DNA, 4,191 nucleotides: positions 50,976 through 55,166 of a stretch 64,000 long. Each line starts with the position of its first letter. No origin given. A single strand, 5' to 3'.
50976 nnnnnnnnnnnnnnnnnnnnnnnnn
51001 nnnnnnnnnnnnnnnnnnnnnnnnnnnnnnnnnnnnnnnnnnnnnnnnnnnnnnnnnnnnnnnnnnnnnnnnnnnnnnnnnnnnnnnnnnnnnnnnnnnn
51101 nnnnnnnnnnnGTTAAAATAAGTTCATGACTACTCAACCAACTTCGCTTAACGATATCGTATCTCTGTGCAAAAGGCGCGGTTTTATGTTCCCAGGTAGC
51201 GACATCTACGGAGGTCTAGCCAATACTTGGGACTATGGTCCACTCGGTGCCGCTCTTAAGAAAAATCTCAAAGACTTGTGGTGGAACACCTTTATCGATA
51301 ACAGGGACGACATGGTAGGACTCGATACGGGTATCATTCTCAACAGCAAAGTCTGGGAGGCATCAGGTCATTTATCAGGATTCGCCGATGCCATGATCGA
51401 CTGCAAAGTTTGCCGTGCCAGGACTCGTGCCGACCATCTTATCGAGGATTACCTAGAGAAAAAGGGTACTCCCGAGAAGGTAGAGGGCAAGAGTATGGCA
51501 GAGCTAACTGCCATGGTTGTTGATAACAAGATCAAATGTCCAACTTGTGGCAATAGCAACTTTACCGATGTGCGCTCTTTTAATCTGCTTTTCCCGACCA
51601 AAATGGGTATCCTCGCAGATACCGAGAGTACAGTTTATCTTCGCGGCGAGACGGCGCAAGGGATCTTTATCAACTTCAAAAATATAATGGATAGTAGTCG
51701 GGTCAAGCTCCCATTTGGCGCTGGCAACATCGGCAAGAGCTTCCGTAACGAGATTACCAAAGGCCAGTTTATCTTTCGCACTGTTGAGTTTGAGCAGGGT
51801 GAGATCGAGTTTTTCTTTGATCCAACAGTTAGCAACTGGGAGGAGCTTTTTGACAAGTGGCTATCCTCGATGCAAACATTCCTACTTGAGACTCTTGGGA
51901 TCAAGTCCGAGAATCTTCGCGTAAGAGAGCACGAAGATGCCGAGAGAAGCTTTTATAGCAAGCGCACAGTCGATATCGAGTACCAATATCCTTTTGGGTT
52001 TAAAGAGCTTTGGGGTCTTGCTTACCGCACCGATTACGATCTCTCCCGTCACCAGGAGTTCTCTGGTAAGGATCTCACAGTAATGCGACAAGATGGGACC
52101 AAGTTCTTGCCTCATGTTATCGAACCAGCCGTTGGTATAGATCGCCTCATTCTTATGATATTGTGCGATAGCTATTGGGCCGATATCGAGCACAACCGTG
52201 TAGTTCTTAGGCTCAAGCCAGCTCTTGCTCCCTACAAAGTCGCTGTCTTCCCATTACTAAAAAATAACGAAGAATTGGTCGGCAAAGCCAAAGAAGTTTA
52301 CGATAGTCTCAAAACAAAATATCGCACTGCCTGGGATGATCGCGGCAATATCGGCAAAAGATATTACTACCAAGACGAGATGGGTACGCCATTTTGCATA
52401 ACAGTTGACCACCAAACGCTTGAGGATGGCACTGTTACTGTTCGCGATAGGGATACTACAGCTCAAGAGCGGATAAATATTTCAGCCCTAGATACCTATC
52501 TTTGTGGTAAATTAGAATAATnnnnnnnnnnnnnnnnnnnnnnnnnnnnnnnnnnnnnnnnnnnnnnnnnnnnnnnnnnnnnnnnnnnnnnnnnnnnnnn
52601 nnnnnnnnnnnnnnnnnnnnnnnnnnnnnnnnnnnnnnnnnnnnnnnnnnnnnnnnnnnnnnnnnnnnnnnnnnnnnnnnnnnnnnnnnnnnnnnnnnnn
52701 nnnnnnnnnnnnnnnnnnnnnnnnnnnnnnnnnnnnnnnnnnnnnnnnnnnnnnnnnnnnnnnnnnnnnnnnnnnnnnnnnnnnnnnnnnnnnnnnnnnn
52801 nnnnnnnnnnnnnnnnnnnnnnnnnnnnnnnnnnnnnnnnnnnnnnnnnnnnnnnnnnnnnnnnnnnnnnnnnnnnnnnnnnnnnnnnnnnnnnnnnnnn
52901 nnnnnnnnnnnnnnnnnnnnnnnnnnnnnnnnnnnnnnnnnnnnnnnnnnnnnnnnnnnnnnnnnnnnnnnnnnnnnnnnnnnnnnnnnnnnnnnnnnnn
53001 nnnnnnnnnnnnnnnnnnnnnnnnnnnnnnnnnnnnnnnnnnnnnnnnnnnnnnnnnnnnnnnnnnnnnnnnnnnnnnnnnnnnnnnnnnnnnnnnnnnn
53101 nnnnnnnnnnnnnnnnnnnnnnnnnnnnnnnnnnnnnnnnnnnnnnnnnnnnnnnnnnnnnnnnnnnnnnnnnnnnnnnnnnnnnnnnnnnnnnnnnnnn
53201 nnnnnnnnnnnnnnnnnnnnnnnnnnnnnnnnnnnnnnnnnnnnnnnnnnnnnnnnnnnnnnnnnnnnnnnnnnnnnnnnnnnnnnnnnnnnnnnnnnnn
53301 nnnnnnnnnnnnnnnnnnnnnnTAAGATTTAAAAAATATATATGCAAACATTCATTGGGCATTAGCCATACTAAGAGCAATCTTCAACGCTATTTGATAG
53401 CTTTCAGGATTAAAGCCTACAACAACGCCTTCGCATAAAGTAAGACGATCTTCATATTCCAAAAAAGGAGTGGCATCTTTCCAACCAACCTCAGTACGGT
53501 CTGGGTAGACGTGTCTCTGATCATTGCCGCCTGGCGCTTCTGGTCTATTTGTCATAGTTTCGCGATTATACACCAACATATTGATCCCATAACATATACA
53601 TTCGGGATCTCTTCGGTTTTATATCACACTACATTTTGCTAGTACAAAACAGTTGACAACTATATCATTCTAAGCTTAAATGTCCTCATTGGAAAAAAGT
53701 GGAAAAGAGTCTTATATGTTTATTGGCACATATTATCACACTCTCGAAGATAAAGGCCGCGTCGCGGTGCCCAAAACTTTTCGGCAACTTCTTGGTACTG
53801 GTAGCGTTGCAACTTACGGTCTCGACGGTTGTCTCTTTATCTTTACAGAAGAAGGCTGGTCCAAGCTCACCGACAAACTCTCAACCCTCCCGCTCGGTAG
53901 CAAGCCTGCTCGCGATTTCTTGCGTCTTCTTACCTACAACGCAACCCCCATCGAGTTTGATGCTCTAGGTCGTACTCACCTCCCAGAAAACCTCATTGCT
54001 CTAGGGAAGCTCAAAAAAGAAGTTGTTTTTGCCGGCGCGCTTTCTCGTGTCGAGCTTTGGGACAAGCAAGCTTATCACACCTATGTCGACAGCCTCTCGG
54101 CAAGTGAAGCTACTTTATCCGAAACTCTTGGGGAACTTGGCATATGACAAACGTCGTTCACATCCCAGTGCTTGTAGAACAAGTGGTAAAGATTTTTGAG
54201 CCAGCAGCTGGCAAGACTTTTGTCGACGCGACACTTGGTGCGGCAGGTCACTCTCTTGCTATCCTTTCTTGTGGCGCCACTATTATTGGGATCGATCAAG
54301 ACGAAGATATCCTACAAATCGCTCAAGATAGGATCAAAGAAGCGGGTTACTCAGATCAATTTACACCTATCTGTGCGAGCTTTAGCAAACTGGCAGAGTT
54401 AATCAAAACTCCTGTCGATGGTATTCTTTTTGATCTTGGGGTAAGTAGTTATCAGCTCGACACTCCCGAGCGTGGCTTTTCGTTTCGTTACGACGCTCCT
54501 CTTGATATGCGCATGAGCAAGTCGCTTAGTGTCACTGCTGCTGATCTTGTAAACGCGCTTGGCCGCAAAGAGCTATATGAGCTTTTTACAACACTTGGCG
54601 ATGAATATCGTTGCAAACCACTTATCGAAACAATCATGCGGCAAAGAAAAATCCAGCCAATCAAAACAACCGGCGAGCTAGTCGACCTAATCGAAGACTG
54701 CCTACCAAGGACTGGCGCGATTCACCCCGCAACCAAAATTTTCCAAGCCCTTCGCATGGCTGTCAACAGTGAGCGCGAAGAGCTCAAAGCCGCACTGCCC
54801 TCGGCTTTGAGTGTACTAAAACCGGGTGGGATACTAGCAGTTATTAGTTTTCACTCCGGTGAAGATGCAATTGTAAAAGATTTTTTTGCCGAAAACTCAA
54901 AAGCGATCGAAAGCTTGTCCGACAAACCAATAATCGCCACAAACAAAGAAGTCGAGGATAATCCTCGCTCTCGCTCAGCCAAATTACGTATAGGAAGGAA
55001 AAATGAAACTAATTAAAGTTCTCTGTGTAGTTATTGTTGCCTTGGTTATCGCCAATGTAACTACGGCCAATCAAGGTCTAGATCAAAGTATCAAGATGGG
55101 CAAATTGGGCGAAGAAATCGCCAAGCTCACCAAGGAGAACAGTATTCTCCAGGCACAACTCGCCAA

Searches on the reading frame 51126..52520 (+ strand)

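Call 15: search_protein_families(library=pfam, proteins=[window:51126-52520:+], max_evalue=0.00001)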
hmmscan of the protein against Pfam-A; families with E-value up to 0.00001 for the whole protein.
window:51126-52520:+ (464 aa): 2 families
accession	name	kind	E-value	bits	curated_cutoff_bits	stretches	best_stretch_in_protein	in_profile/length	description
PF03129.25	HGTP_anticodon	-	6.5e-21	74.7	21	1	371-458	1-90/94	Anticodon binding domain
PF00587.30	tRNA-synt_2b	-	1.7e-08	35.2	29.3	1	167-346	8-176/179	tRNA synthetase class II core domain (G, H, P, S and T)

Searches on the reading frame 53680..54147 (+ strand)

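Call 15: search_protein_families(library=pfam, proteins=[window:53680-54147:+], max_evalue=0.00001)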
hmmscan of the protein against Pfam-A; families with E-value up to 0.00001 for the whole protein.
window:53680-54147:+ (155 aa): 1 family
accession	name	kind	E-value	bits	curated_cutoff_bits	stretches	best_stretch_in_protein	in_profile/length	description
PF02381.23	MraZ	-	9.9e-27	93.2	23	2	13-82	1-71/72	MraZ protein, putative antitoxin-like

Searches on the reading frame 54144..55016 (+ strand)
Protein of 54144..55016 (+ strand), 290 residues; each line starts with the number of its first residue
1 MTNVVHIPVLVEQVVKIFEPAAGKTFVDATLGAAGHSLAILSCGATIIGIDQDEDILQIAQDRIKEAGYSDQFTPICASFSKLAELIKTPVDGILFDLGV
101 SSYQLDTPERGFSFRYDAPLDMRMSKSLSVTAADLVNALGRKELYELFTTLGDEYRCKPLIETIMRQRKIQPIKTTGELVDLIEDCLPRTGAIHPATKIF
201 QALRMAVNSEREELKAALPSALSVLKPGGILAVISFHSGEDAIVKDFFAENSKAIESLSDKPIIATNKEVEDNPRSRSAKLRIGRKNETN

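Call 15: search_protein_families(library=pfam, proteins=[window:54144-55016:+], max_evalue=0.00001)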
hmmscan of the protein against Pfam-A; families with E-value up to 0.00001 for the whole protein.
window:54144-55016:+ (290 aa): 2 families
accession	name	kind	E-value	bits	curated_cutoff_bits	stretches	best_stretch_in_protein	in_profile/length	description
PF01795.25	Methyltransf_5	-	8.3e-90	301.8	27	1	4-286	2-308/309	MraW methylase family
PF06962.18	rRNA_methylase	-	6.3e-06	26.6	22.7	0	48-99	2-53/137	Putative rRNA methylase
